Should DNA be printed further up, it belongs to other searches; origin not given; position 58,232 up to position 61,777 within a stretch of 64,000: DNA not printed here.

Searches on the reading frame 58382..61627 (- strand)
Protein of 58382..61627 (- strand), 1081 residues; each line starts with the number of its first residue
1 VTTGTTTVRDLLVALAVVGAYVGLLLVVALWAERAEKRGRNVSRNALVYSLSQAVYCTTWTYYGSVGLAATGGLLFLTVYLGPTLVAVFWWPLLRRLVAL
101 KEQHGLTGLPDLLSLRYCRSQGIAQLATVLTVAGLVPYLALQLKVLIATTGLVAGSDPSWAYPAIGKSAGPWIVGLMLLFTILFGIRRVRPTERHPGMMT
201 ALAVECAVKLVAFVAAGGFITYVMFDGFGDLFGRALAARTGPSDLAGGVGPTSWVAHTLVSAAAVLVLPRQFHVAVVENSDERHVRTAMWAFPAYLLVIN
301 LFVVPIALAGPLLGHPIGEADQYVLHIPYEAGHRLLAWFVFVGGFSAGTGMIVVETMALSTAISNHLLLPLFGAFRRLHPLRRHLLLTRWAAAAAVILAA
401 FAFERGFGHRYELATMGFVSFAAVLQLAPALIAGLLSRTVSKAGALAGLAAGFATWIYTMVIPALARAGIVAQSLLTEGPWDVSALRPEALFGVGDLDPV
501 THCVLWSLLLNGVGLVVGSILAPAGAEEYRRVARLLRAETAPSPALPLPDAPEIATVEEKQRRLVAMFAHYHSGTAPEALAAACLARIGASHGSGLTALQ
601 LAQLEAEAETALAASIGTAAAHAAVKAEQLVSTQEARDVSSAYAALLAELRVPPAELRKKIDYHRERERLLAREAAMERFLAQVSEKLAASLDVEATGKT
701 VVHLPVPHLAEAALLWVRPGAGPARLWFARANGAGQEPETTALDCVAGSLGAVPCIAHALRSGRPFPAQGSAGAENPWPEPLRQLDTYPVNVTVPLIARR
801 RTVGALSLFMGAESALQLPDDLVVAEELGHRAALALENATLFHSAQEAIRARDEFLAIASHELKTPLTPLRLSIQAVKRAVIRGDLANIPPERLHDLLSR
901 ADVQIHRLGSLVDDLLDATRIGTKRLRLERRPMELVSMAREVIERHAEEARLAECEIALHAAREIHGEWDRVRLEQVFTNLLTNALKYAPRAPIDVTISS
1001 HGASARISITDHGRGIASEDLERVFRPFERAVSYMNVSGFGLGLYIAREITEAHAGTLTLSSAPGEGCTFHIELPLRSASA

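Call 51: search_protein_families(library=pfam, proteins=[window:58382-61627:-], max_evalue=0.00001)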
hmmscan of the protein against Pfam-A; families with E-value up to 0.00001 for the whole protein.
window:58382-61627:- (1081 aa): 3 families
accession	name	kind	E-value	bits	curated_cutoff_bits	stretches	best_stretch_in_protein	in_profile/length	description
PF02518.31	HATPase_c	-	8.2e-29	100.7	26.4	1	970-1077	2-110/111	Histidine kinase-, DNA gyrase B-, and HSP90-like ATPase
PF00512.31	HisKA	-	1.6e-13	50.9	26.9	1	851-922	1-64/66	His Kinase A (phospho-acceptor) domain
PF13185.12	GAF_2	-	4.8e-06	27.3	28.6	0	710-837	20-136/136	GAF domain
